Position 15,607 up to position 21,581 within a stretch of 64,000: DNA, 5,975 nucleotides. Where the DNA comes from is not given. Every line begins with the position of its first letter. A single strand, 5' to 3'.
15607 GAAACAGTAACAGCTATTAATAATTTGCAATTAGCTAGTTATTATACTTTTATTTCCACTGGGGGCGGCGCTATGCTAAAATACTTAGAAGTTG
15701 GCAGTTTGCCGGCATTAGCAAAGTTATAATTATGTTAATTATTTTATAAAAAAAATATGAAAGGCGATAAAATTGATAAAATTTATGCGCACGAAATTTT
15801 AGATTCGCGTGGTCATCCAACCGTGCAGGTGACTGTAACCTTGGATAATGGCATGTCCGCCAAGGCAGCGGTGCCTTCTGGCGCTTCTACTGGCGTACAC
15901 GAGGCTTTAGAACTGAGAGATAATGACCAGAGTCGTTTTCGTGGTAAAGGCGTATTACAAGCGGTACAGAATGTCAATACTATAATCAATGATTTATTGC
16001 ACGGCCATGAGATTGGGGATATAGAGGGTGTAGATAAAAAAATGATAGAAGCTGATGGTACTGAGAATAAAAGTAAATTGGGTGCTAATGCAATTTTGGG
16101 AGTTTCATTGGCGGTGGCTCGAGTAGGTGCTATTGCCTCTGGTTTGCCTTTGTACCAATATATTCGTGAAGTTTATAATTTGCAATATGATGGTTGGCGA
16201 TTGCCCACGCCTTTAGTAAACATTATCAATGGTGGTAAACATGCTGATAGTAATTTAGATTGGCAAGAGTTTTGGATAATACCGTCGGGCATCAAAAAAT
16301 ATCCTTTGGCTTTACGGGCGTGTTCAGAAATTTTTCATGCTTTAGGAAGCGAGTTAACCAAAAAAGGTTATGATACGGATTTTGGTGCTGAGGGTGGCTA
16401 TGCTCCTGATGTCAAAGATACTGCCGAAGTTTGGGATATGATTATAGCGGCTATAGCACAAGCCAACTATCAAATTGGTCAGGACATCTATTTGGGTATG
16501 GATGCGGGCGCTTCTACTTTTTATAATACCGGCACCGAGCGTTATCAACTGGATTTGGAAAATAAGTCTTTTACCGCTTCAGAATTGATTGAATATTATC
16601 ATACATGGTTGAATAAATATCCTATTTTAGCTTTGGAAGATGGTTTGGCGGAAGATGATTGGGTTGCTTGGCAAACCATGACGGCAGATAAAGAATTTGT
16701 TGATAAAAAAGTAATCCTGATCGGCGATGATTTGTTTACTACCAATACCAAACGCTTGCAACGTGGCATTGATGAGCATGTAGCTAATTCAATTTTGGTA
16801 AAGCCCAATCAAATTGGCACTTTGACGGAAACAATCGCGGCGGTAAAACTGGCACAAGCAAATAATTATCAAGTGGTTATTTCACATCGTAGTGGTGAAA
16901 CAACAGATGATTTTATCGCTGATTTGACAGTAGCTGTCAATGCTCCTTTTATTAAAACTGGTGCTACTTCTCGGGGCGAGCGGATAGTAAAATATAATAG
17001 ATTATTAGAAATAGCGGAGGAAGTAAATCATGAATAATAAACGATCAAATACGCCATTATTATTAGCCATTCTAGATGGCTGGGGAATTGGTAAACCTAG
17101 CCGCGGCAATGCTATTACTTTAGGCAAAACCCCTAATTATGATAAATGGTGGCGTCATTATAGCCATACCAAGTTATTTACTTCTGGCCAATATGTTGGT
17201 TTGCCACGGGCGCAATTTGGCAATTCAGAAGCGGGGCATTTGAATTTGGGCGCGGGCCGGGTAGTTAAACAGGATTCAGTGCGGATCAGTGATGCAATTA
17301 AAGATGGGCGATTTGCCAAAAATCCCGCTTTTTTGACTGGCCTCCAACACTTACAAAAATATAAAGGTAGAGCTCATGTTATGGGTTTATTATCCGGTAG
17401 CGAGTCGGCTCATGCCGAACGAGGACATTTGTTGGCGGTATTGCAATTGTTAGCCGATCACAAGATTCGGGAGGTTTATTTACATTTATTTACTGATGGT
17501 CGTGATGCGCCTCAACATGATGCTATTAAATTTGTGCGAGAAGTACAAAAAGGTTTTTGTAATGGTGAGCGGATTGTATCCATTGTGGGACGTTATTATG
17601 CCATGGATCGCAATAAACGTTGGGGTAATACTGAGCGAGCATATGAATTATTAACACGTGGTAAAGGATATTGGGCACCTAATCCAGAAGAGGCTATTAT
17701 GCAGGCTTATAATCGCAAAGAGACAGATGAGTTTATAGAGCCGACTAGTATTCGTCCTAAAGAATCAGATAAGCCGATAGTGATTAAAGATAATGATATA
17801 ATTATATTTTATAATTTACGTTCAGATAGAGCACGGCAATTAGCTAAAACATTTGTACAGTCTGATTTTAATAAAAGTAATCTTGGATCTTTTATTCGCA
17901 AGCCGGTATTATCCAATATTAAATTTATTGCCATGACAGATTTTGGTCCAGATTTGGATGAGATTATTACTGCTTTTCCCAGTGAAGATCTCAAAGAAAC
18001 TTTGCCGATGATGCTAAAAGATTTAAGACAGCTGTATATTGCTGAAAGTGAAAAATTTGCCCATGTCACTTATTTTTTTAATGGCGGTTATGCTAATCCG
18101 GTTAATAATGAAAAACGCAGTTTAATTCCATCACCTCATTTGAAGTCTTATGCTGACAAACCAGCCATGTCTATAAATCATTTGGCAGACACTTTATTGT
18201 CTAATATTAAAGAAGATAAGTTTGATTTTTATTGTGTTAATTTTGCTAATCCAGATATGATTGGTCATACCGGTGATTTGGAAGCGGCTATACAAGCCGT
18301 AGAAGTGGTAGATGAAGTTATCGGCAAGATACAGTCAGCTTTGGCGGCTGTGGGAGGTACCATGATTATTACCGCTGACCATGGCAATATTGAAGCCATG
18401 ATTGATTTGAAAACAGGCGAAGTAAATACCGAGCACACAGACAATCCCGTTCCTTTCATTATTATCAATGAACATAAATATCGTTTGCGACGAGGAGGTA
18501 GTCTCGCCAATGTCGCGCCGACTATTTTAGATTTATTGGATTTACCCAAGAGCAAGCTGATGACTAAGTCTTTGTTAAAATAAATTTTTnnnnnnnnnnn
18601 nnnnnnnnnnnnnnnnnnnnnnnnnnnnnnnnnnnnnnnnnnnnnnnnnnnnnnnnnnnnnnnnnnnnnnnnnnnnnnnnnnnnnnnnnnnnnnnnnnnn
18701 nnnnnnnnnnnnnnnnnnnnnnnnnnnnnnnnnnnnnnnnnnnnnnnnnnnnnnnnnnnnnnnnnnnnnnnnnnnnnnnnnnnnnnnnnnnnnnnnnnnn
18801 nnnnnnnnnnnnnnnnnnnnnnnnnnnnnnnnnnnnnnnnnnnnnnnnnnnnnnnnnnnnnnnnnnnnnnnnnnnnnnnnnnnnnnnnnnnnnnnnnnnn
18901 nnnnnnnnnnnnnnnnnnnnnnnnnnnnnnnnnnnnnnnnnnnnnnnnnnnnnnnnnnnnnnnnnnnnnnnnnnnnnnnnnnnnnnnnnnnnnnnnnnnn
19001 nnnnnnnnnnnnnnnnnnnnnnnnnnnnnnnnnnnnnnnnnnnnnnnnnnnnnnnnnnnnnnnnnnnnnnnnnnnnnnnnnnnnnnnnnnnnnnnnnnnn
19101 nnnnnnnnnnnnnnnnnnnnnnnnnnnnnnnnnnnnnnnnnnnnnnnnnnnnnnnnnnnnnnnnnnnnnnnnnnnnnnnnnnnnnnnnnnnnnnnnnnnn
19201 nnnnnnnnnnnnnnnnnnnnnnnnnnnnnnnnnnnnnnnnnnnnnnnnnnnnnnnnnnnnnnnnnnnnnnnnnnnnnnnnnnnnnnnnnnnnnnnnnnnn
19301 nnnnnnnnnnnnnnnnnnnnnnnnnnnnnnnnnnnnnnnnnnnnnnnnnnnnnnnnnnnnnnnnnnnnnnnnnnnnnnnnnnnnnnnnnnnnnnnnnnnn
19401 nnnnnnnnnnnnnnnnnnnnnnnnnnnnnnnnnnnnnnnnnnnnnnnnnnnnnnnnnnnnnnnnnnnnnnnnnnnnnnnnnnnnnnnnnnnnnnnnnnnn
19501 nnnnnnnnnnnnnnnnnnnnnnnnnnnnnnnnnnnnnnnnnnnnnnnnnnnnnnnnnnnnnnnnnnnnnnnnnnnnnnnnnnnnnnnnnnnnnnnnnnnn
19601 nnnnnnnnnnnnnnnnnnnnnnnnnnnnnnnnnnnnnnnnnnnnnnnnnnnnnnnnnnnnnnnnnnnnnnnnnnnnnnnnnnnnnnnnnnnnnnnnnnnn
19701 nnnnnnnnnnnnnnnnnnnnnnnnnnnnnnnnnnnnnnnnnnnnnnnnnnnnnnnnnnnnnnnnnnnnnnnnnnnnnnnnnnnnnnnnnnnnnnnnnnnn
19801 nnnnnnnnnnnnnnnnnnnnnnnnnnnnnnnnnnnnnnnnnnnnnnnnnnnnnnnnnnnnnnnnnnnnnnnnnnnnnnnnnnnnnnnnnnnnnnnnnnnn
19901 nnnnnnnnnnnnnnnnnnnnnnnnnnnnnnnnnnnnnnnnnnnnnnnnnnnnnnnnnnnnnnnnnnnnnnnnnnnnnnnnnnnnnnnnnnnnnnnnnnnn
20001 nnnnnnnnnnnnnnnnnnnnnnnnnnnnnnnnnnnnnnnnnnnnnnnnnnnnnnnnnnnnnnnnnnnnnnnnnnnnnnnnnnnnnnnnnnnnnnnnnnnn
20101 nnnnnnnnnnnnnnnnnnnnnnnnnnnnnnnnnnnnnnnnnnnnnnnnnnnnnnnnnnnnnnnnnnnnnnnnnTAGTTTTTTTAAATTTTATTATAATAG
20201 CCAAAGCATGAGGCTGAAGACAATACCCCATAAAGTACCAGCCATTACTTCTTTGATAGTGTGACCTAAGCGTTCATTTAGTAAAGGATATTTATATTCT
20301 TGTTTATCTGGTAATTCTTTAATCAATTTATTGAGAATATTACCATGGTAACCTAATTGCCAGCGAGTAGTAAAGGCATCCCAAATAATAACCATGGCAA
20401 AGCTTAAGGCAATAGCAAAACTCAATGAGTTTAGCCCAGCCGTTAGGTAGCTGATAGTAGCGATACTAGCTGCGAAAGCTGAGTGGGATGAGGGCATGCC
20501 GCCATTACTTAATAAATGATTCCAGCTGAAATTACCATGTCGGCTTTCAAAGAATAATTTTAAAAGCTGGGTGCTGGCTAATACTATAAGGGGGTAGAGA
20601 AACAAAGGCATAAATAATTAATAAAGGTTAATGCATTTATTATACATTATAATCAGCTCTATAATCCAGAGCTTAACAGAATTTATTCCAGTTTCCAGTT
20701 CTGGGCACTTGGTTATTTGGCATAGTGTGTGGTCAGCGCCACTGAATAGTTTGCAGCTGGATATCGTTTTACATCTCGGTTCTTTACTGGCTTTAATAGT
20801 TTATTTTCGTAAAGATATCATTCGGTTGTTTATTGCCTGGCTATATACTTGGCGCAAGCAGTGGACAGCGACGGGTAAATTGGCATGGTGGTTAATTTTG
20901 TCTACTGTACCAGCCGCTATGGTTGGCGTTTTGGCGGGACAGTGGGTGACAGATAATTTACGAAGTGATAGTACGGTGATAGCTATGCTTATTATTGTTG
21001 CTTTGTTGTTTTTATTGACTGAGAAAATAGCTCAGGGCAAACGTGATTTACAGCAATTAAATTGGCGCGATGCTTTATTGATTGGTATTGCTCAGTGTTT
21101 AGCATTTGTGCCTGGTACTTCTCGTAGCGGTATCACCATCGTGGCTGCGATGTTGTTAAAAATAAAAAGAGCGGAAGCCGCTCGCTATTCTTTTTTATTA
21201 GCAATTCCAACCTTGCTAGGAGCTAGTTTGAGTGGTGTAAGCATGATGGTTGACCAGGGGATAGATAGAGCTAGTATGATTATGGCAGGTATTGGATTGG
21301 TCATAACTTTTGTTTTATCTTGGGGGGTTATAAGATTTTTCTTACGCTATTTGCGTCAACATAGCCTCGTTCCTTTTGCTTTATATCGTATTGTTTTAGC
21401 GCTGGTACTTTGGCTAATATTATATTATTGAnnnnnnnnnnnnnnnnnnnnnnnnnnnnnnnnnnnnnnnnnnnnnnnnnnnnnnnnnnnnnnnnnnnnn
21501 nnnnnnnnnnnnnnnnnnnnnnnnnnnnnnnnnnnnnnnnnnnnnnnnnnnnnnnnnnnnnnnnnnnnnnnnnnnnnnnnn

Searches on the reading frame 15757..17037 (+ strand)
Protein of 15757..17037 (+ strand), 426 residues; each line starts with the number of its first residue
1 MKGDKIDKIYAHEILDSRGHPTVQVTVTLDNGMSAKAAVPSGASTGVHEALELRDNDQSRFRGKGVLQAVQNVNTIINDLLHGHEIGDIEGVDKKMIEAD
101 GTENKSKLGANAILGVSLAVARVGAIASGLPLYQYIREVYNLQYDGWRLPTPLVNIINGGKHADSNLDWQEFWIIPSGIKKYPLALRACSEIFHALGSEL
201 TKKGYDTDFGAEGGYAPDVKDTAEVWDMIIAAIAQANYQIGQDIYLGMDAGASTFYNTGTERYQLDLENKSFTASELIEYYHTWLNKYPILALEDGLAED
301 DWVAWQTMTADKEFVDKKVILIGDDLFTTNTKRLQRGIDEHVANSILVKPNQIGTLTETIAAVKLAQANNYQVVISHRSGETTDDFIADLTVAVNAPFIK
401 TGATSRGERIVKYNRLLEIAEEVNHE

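Call 45: search_protein_families(library=pfam, proteins=[window:15757-17037:+], max_evalue=0.00001)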
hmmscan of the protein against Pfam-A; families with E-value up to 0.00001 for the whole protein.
window:15757-17037:+ (426 aa): 2 families
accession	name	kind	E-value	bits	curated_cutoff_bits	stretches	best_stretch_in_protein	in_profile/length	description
PF00113.28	Enolase_C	-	2.6e-97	326.1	21.5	1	149-424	4-282/296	Enolase, C-terminal TIM barrel domain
PF03952.21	Enolase_N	-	5.6e-55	185.5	35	1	6-136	1-131/131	Enolase, N-terminal domain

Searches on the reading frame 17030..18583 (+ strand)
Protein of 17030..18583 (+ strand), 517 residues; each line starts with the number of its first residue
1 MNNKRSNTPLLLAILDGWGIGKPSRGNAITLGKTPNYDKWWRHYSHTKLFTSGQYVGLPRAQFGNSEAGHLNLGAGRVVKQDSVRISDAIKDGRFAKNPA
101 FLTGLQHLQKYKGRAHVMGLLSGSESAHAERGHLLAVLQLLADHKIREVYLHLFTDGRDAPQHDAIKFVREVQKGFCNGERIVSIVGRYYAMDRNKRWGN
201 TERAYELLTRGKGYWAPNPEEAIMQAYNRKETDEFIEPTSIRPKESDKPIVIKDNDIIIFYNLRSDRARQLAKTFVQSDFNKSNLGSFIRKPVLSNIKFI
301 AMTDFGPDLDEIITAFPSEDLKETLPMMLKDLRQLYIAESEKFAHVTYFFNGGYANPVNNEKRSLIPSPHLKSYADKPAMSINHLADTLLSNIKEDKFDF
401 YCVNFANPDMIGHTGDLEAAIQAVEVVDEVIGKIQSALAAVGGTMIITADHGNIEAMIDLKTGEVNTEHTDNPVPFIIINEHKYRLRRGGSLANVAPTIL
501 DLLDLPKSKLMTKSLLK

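Call 45: search_protein_families(library=pfam, proteins=[window:17030-18583:+], max_evalue=0.00001)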
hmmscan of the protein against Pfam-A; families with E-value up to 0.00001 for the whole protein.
window:17030-18583:+ (517 aa): 3 families
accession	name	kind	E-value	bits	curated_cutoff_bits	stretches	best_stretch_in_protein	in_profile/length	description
PF01676.23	Metalloenzyme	-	8.7e-68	229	24.3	1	9-506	2-251/252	Metalloenzyme superfamily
PF06415.18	iPGM_N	-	1.3e-59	201.7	27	1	86-305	1-215/217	BPG-independent PGAM N-terminus (iPGM_N)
PF01663.27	Phosphodiest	-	3.3e-07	30.6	23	1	381-494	135-252/342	Type I phosphodiesterase / nucleotide pyrophosphatase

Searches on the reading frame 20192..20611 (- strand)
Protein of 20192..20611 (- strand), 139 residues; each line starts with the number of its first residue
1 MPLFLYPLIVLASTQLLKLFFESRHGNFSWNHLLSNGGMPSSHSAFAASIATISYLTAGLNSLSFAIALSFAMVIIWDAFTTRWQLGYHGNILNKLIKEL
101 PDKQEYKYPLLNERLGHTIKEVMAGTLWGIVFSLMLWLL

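Call 8: search_protein_families(library=pfam, proteins=[window:20192-20611:-], max_evalue=0.01)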
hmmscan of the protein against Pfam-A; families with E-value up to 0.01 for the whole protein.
window:20192-20611:- (139 aa): 1 family
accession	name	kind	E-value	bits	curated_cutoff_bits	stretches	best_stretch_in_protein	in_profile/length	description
PF02681.20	DUF212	-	3e-32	111.9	26.5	1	3-131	5-125/126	Divergent PAP2 family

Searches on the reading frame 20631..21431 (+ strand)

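Call 8: search_protein_families(library=pfam, proteins=[window:20631-21431:+], max_evalue=0.01)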
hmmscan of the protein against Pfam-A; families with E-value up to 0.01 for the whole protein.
window:20631-21431:+ (266 aa): 2 families
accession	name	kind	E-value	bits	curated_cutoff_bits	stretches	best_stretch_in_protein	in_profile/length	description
PF02673.24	BacA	-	4.4e-75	253.1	33.4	1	7-259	2-257/257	Bacitracin resistance protein BacA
PF01925.25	TauE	-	0.00087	19.5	32.6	1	71-229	52-209/237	Sulfite exporter TauE/SafE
